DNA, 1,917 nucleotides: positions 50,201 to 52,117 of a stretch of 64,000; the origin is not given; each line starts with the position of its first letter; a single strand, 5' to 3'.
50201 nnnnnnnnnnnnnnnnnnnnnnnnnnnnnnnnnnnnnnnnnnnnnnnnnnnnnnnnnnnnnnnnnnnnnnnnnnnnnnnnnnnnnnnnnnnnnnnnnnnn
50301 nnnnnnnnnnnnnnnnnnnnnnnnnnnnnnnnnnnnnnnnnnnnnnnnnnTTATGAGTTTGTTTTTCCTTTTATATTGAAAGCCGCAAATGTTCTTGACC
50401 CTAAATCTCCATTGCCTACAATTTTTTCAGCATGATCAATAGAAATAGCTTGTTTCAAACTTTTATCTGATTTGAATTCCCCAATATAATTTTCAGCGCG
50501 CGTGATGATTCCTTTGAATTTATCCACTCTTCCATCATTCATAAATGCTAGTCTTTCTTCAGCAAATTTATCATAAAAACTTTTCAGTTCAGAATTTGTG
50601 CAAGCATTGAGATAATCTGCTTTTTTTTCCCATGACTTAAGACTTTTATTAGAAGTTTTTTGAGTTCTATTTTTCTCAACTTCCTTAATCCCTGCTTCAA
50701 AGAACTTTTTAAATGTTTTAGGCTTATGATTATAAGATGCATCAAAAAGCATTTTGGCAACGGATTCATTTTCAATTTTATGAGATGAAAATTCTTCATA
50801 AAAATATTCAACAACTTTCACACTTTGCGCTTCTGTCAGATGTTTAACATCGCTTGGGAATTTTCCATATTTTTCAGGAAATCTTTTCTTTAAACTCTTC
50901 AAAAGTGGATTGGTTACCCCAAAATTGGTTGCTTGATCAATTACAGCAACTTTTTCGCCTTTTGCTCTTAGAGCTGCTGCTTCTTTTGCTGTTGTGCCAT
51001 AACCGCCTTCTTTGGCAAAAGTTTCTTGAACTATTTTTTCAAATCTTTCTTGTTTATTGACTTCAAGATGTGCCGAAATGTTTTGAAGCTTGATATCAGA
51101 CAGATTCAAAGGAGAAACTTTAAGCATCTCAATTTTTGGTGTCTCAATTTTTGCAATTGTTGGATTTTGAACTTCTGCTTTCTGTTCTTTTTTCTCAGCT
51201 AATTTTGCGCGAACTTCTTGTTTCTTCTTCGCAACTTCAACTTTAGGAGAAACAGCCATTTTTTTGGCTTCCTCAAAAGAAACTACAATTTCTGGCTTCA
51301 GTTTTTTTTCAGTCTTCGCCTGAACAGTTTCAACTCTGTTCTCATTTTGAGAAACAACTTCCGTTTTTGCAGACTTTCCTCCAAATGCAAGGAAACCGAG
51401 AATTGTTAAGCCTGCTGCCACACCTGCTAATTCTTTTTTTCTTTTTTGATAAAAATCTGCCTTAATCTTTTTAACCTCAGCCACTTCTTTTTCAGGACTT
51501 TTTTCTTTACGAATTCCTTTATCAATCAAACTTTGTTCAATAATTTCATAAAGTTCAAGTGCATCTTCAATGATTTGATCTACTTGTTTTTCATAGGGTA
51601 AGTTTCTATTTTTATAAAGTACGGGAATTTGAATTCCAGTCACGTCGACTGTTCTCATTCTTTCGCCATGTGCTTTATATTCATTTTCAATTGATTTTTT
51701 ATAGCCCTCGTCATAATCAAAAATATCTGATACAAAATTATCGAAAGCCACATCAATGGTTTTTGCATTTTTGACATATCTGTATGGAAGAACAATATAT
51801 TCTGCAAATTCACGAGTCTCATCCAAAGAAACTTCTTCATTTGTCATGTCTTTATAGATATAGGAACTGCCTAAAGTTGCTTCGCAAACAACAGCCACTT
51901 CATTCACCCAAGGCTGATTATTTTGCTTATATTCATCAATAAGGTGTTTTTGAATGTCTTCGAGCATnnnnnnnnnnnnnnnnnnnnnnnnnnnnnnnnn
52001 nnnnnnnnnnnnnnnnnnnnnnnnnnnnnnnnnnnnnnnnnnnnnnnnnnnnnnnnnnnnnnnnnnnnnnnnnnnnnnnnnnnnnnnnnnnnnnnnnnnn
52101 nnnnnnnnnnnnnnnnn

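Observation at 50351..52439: GH108 lysozyme-like protein head-to-head with an MliC lysozyme inhibitor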

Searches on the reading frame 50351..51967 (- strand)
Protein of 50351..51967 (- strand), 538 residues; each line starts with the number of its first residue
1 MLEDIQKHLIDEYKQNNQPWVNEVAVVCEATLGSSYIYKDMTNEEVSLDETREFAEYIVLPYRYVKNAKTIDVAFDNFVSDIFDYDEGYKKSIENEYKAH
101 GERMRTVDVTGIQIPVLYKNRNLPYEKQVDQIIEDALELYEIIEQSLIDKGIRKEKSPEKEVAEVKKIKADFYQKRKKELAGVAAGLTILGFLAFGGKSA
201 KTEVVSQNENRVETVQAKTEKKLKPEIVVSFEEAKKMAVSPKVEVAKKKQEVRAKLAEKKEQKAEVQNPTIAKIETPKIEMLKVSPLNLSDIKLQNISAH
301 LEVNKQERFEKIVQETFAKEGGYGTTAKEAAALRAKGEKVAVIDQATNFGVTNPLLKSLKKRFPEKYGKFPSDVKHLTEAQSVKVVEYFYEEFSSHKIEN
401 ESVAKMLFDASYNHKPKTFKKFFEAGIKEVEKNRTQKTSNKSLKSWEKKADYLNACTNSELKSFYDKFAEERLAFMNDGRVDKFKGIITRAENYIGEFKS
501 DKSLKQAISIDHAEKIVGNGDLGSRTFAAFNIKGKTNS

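Call 3: search_protein_families(library=pfam, proteins=[window:50351-51967:-], max_evalue=1)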
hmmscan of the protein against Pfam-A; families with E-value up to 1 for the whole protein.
window:50351-51967:- (538 aa): 2 families
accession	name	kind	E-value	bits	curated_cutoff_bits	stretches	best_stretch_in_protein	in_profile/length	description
PF05838.17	Glyco_hydro_108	-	1.7e-06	28.9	21.2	1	314-414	2-84/85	Glycosyl hydrolase 108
PF22641.2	TiaS_TCKD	-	0.021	15.3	27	0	5-56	95-145/156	TiaS TCKD domain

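Call 4: search_protein_families(library=ncbifam, proteins=[window:50351-51967:-], max_evalue=1)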
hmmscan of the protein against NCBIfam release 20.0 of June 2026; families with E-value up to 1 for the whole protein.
window:50351-51967:- (538 aa): 1 family
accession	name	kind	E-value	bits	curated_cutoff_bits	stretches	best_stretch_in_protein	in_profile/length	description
NF040573.1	holin_dep_muram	equivalog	0.021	14.6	240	1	345-496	24-182/200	holin-associated N-acetylmuramidase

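Call 5: find_homologous_proteins(query=window:50351-51967:-)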
Query window:50351-51967:- (538 aa): 3 proteins with E <= 0.001 among 8000 candidates.
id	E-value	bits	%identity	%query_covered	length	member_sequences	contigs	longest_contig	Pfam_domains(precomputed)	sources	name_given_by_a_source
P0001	0.0e+0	1156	100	100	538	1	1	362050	PF05838.18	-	-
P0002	1.5e-149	517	51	100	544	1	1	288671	-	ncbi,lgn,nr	ncbi:MAG: glycosyl hydrolase 108 family protein [Alphaproteobacteria bacterium]|nr:glycosyl hydrolas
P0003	5.4e-127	443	46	96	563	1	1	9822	PF05838.18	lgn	-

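Call 7: find_encoding_contigs(protein=P0002, flank=8000)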
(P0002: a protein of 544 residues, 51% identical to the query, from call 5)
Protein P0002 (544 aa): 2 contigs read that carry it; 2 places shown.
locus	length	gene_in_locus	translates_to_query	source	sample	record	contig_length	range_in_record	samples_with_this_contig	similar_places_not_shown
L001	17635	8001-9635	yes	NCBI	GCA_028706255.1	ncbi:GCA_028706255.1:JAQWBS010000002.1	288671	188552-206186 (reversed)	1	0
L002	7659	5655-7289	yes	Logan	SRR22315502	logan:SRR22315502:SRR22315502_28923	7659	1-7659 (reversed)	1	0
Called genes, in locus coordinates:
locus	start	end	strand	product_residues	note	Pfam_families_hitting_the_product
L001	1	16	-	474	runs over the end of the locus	PF00224:PK, PF02887:PK_C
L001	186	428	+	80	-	PF10073:GapR_DNA-bd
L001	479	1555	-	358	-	-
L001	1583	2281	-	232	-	-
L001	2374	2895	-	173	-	PF02417:Chromate_transp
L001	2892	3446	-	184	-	PF02417:Chromate_transp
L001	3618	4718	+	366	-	PF05222:AlaDh_PNT_N, PF01262:AlaDh_PNT_C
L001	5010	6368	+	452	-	PF02233:PNTB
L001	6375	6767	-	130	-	-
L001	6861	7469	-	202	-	-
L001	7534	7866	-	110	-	PF09864:MliC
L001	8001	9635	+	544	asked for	-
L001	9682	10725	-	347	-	-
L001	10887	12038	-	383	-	PF00226:DnaJ, PF01556:DnaJ_C, PF27659:CHP02642 (faint), PF00684:DnaJ_CXXCXGXG, PF27439:DnaJ_C_2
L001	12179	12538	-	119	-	-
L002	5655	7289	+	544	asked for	-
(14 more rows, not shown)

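Call 8: find_encoding_contigs(protein=P0003, flank=8000)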
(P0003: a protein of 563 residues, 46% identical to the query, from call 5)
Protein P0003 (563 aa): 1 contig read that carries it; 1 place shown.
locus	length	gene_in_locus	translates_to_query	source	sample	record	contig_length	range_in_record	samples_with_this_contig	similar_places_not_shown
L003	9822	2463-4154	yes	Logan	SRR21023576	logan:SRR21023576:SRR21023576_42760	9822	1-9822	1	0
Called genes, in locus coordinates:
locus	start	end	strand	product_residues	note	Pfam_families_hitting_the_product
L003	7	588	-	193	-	PF01048:PNP_UDP_1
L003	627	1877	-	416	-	PF00128:Alpha-amylase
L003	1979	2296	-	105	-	-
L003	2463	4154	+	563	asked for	PF05838:Glyco_hydro_108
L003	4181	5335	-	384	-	PF00226:DnaJ, PF01556:DnaJ_C, PF00684:DnaJ_CXXCXGXG, PF27659:CHP02642 (weak), PF27439:DnaJ_C_2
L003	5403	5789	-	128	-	-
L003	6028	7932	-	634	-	PF00012:HSP70, PF06723:MreB_Mbl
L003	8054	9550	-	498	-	PF02885:Glycos_trans_3N (weak), PF00591:Glycos_transf_3, PF07831:PYNP_C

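Call 23: search_protein_representatives(alignment_id=A1)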
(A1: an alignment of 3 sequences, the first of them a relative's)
Query: 3 sequences, 543 profile positions. Proteins with E-value up to 0.001 (for the whole library): 98; up to 1e-10: 31; up to 1e-30: 14. The best 98 are listed.
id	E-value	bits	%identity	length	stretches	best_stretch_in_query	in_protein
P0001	2.3e-282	953.9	-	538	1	1-543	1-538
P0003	1.2e-278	941.7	-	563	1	1-543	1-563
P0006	2.6e-71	257.4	-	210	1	389-541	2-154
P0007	5.8e-48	180.3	-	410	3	299-517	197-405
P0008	2.1e-46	175.2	-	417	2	295-507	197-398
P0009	1.6e-43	165.6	-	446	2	304-515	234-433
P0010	8.9e-41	156.6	-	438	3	348-482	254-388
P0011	1.7e-38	149.1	-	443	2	310-522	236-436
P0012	2.0e-38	148.8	-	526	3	342-522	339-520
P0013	2.8e-37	145.0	-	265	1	338-516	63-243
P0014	6.4e-37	143.8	-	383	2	338-508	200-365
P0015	2.0e-36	142.3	-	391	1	344-506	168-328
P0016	1.8e-35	139.1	-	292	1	225-505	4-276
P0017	5.1e-34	134.3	-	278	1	346-505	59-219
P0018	5.9e-27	111.0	-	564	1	205-501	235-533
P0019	1.5e-22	96.4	-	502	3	313-483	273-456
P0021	2.9e-17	79.0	-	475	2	346-500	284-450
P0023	1.5e-15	73.3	-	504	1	56-507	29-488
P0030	2.4e-12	62.7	-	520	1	204-518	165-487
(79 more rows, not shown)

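Call 29: find_related_loci(query=A3, collection=genome_contigs, flank=6000)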
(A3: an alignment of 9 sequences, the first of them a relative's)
Query A3 (538 aa) in genome_contigs; peptide patterns used: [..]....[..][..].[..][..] (x = any residue, [..] = any of these).
30 stretches matched a pattern; 11 encode a relative of the query (tblastn E <= 1e-3); 11 distinct loci.
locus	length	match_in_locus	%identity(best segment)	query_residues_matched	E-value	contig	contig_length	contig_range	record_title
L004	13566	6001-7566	52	1-517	8e-157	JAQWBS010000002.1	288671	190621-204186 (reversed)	MAG: Alphaproteobacteria bacterium isolate STF2_225 NODE_14_length_288671_cov_7.348262_Sandtown_F2, whole genome shotgun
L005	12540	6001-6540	37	307-500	3e-35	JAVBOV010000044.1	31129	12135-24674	MAG: Alphaproteobacteria bacterium isolate EPI_MAG_00118 c_000005909677, whole genome shotgun sequence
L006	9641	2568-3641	26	58-477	9e-32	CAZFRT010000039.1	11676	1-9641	MAG TPA_asm: uncultured Azospirillum sp. isolate SRP199465_co1_102 genome assembly, contig: NODE_15962_length_11676_cov_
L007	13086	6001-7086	33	60-500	9e-30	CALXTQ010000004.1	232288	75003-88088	MAG: uncultured Alphaproteobacteria bacterium isolate E07__bin220 genome assembly, contig: E07__k127_3136062, whole geno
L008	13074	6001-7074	26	58-477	7e-29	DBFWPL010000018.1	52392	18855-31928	MAG TPA_asm: Alphaproteobacteria bacterium isolate MAG7984 contig18, whole genome shotgun sequence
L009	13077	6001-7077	26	58-477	1e-27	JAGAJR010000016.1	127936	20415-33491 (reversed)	MAG: Alphaproteobacteria bacterium isolate RGIG8504 Water_deer_Cecum-2__c357554, whole genome shotgun sequence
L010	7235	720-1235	30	256-418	1e-12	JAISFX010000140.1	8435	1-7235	MAG: Lactobacillus sp. isolate Gx485_bin7 k119_1464867, whole genome shotgun sequence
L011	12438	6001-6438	22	313-476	2e-9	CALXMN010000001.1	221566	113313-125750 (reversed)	MAG: uncultured Alphaproteobacteria bacterium isolate BRZ_KQ__bin82 genome assembly, contig: BRZ_KQ__NODE_53_length_2215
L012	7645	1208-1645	24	313-476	4e-7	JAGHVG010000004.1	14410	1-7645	MAG: Candidatus Enterousia scatequi isolate E5_MB2_120 c_000000282330, whole genome shotgun sequence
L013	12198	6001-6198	29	342-409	1e-6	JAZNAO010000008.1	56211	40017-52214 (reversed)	MAG: Candidatus Enterousia sp. isolate T1900044746_TS20190212.MAGScoT_cleanbin_000053 SGB_2122_k141_2060690, whole genom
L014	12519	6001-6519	22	306-494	1e-5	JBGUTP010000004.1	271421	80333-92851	MAG: Candidatus Enterousia sp. isolate fecal_MAG_67 fecal_MAG_67_contig_0004, whole genome shotgun sequence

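Call 32: search_protein_families(library=pfam, proteins=[L014:5428-5817:-, L013:4116-4487:+, L013:4660-5379:+, L012:1671-2237:+, L006:3788-4381:+, L003:5403-5822:-, L011:4836-5246:+, L014:5923-6522:+, L013:5488-6384:+, L012:776-1708:+], max_evalue=1)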
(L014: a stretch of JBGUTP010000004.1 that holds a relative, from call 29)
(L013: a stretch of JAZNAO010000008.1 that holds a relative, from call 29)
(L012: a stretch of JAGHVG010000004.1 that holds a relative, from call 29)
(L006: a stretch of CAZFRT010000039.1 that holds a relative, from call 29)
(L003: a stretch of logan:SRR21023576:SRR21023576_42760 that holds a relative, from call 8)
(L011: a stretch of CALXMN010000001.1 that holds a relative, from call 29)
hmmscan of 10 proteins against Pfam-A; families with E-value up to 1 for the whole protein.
L014:5428-5817:- (129 aa): 1 family
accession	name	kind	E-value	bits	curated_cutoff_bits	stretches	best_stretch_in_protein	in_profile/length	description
PF14479.11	HeLo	-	0.096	12.9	23.2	1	37-119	13-89/205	Prion-inhibition and propagation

L013:4116-4487:+ (123 aa): 2 families
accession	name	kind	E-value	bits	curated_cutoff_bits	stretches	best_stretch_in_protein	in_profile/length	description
PF00820.24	Lipoprotein_1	-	0.072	12.6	25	1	21-71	199-244/265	Borrelia lipoprotein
PF23604.1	Ig_TRAPPC10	-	0.21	12.1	27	1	36-82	20-64/117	TRAPPC10-like, immunoglobulin-like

L013:4660-5379:+ (239 aa): 2 families
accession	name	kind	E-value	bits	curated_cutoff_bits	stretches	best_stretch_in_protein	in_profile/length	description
PF08378.17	NERD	-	5.5e-25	88.5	22.1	1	45-158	2-110/111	Nuclease-related domain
PF10864.13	DUF2663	-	0.09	13.6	25.2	1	3-58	60-117/127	Protein of unknown function (DUF2663)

L012:1671-2237:+ (188 aa): 1 family
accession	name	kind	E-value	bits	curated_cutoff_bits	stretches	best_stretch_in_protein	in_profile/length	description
PF19484.4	DUF6020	-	0.0017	17.2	28.3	1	26-98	115-185/604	Family of unknown function (DUF6020)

L006:3788-4381:+ (197 aa): 0 families

L003:5403-5822:- (139 aa): 0 families

L011:4836-5246:+ (136 aa): 3 families
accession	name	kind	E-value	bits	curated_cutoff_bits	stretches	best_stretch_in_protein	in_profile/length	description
PF01844.29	HNH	-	1.3e-08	35.3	21.4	1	77-122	1-46/47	HNH endonuclease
PF14279.12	HNH_5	-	4e-05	23.9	27.5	1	77-131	1-54/56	HNH endonuclease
PF13395.12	HNH_4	-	0.0013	19.1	22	1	87-125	15-53/54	HNH endonuclease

L014:5923-6522:+ (199 aa): 5 families
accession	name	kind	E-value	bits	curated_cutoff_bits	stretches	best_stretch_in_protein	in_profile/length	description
PF05838.17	Glyco_hydro_108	-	1.4e-14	54.8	21.2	1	35-120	2-83/85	Glycosyl hydrolase 108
PF09374.15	PG_binding_3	-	1.6e-05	25.5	24.6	1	127-196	3-75/76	Predicted Peptidoglycan domain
PF13175.12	AAA_15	-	0.041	13.9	32.1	1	26-135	114-202/374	AAA ATPase domain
PF22662.2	Csa3_N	-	0.14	12.6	27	1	120-154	67-101/120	Csa3 CRISPR-associated Rossmann-like domain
PF01471.23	PG_binding_1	-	0.2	12.3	23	0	136-156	36-57/57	Putative peptidoglycan binding domain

L013:5488-6384:+ (298 aa): 4 families
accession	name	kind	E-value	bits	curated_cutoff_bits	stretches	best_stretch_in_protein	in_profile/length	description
PF05838.17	Glyco_hydro_108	-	6.2e-09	36.7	21.2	1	157-241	2-83/85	Glycosyl hydrolase 108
PF16022.11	DUF4783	-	0.098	13.2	24.1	1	186-230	16-60/102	Domain of unknown function (DUF4783)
PF09035.16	Tn916-Xis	-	0.1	13.2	22.9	1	40-66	38-64/69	Excisionase from transposon Tn916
PF07098.16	DUF1360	-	0.18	12.3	21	1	89-152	36-98/102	Protein of unknown function (DUF1360)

L012:776-1708:+ (310 aa): 5 families
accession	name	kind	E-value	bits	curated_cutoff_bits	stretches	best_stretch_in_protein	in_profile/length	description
PF05838.17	Glyco_hydro_108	-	2.5e-13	50.8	21.2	1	146-231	2-83/85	Glycosyl hydrolase 108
PF09374.15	PG_binding_3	-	4.2e-06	27.3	24.6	1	239-307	4-75/76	Predicted Peptidoglycan domain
PF04233.19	Phage_Mu_F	-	7.5e-05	23.9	29.6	1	71-123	54-110/112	Phage Mu protein F like protein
PF25310.1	VG15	-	0.00049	20.8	26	1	42-133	105-196/212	VG15 protein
PF05478.16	Prominin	-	0.13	10.7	34.3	1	230-303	343-416/799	Prominin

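Call 36: search_solved_structures(query=A2, max_evalue=10, show_alignments=3)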
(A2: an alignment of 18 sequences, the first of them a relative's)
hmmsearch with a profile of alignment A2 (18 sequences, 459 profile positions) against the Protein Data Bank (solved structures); distinct sequences matched with E-value up to 10: 7.
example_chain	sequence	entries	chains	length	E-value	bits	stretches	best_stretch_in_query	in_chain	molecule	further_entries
2is5_A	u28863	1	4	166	3.2e-15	59.5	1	254-362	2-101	Hypothetical protein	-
2ikb_A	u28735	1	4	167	6.7e-15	58.4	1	255-362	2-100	Hypothetical protein NMB1012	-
7dnp_A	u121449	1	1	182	1.5e-06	30.9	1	256-328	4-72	Secretion activator protein, hypothetical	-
6v3z_A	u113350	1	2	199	0.0081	18.6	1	259-350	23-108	Sen1395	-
6v40_A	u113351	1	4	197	0.01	18.3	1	259-349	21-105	PG_binding_3 domain-containing protein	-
2nr7_A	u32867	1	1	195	0.2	14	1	264-346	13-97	Secretion activator protein, putative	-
9eho_W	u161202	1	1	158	0.54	12.6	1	82-186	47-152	Large ribosomal subunit protein eL24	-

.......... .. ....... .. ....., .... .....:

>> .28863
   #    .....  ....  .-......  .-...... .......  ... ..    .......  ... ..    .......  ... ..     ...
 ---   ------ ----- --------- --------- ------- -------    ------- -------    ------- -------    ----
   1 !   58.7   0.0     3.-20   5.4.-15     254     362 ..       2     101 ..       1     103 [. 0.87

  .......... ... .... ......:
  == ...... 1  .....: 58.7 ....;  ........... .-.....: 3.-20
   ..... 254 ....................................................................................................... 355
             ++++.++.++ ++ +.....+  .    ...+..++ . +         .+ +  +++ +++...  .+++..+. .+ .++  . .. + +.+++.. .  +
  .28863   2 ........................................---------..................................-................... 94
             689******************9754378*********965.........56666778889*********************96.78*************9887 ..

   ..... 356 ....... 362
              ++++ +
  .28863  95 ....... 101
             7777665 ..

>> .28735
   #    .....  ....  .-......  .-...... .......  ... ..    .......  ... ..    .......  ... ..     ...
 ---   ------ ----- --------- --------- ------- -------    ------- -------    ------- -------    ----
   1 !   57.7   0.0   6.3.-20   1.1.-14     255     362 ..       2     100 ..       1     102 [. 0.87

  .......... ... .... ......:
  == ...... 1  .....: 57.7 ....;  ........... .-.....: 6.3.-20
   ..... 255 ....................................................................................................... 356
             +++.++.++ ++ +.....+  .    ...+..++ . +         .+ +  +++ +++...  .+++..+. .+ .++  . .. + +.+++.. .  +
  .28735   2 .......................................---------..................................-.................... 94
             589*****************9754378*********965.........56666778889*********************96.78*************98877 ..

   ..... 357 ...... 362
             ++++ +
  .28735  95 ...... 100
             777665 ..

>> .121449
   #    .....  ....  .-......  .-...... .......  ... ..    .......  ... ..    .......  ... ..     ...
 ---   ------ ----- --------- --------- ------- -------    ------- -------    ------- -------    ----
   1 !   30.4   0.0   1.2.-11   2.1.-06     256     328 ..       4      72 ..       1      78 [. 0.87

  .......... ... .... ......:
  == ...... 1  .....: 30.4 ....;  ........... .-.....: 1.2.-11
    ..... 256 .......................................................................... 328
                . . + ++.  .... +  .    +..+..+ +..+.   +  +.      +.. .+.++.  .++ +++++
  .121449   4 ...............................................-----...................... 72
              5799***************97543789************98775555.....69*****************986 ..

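Call 40: find_related_loci(query=A3, collection=metagenome_contigs, flank=5000)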
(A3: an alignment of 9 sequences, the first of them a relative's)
Query A3 (538 aa) in metagenome_contigs; peptide patterns used: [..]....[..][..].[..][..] (x = any residue, [..] = any of these).
17 stretches matched a pattern; 1 encode a relative of the query (tblastn E <= 1e-3); 1 distinct loci.
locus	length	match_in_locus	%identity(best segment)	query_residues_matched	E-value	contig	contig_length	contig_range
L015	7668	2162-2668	25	310-494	2e-9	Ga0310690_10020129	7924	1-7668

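Call 58: search_protein_families(library=phrogs, proteins=[window:50351-51967:-, L009:5914-6468:+], max_evalue=0.1)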
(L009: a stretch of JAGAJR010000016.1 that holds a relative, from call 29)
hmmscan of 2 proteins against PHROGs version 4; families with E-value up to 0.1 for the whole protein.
window:50351-51967:- (538 aa): 1 family
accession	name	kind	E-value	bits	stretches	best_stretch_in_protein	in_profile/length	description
phrog_12853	-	unknown function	0.0088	17.5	1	308-432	2-107/131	-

L009:5914-6468:+ (185 aa): 0 families

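Call 63: list_cluster_members(proteins=[P0007, P0009, P0012, P0014, P0018, P0019, P0021, P0023, P0030, P0003])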
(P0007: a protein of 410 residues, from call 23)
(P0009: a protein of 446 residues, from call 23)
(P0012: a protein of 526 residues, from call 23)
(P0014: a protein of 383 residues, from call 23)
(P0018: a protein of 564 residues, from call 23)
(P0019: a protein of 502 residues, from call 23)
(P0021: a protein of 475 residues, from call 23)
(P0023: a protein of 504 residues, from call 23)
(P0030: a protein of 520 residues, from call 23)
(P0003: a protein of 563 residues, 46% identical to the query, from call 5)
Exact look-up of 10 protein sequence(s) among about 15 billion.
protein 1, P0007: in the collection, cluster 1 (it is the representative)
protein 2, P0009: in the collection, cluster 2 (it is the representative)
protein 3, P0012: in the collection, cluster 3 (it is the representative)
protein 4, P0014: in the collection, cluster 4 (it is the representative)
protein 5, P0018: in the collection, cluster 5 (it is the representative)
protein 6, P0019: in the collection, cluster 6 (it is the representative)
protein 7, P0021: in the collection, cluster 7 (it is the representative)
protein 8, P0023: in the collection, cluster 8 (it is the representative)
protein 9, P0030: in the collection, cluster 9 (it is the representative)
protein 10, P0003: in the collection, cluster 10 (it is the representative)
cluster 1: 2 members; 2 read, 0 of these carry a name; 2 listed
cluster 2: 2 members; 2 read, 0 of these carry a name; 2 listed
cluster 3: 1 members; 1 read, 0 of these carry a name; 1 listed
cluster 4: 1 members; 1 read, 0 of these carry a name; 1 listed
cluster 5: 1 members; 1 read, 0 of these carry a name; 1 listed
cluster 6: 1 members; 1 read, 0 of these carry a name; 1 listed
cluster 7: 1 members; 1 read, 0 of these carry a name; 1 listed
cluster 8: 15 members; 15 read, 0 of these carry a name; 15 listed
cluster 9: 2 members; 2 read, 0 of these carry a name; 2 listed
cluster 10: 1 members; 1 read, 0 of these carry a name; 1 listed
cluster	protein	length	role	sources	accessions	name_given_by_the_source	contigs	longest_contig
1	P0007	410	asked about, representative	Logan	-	-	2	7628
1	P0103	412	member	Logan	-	-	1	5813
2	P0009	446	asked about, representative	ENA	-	-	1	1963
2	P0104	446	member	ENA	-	-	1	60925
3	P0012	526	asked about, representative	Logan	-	-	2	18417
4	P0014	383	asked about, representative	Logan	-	-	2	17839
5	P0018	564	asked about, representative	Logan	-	-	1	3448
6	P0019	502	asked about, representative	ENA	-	-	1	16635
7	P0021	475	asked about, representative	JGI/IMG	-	-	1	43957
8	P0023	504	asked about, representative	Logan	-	-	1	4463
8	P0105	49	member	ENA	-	-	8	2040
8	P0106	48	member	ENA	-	-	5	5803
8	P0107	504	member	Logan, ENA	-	-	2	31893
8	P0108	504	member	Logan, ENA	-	-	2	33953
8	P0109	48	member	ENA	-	-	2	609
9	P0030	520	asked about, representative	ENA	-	-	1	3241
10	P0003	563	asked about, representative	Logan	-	-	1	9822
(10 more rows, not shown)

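Call 64: find_encoding_contigs(protein=P0021, flank=6000, max_places=2)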
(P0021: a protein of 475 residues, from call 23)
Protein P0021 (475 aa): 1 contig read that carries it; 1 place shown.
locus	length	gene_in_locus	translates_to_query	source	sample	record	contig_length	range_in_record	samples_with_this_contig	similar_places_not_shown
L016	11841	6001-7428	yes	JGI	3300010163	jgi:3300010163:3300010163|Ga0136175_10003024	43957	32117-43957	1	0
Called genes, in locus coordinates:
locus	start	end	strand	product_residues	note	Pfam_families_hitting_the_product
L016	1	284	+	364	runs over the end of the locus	PF00579:tRNA-synt_1b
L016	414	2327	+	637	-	PF00999:Na_H_Exchanger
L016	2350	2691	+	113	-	PF01187:MIF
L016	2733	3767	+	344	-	PF20434:BD-FAE, PF07859:Abhydrolase_3, PF00326:Peptidase_S9 (weak)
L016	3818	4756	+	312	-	PF00106:adh_short, PF08659:KR (weak), PF13561:adh_short_C2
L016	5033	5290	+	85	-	PF13560:HTH_31 (weak)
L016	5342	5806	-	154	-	PF00210:Ferritin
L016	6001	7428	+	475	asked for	PF05838:Glyco_hydro_108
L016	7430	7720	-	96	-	-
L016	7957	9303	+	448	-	PF01406:tRNA-synt_1e, PF09334:tRNA-synt_1g (faint), PF01921:tRNA-synt_1f (weak), PF23493:CysS_C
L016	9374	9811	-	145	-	PF05656:DUF805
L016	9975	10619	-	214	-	-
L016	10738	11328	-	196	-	PF13505:OMP_b-brl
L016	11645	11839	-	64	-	?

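Call 65: find_encoding_contigs(protein=P0012, flank=6000, max_places=1)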
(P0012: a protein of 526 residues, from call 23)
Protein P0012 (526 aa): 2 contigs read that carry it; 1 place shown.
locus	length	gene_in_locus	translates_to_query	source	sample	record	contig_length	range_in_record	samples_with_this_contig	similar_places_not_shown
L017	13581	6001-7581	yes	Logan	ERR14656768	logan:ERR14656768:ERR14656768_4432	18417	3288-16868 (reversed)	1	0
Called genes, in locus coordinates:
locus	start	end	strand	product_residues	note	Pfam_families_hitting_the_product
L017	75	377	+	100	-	-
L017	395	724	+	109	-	-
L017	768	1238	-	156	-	PF00583:Acetyltransf_1, PF13673:Acetyltransf_10, PF13508:Acetyltransf_7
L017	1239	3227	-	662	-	PF02518:HATPase_c, PF00204:DNA_gyraseB, PF01751:Toprim, PF00986:DNA_gyraseB_C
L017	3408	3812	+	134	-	-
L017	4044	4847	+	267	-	PF00318:Ribosomal_S2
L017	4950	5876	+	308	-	PF25025:EF-Ts_N (faint), PF00889:EF_TS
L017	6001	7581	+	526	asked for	PF05838:Glyco_hydro_108 (faint)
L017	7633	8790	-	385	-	PF00226:DnaJ, PF01556:DnaJ_C, PF27659:CHP02642 (faint), PF00684:DnaJ_CXXCXGXG, PF15777:Anti-TRAP (faint), PF27439:DnaJ_C_2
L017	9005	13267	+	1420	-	-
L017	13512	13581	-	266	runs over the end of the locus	-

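Call 66: find_encoding_contigs(protein=P0014, flank=6000, max_places=1)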
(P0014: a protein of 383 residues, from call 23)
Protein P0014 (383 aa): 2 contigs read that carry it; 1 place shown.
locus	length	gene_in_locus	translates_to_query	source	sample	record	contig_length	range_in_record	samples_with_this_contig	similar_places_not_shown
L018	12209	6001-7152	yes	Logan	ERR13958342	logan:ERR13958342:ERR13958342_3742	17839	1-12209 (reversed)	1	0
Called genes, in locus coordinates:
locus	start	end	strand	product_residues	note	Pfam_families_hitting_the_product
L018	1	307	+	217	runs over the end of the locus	-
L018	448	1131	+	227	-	-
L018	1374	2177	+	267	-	PF00318:Ribosomal_S2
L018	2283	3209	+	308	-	PF25025:EF-Ts_N (faint), PF00889:EF_TS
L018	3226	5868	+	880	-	PF20585:Pectate_lyase_5, PF03797:Autotransporter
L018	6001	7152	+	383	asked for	PF05838:Glyco_hydro_108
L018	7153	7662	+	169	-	-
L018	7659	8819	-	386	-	PF00226:DnaJ, PF01556:DnaJ_C, PF00684:DnaJ_CXXCXGXG, PF27439:DnaJ_C_2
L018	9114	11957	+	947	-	-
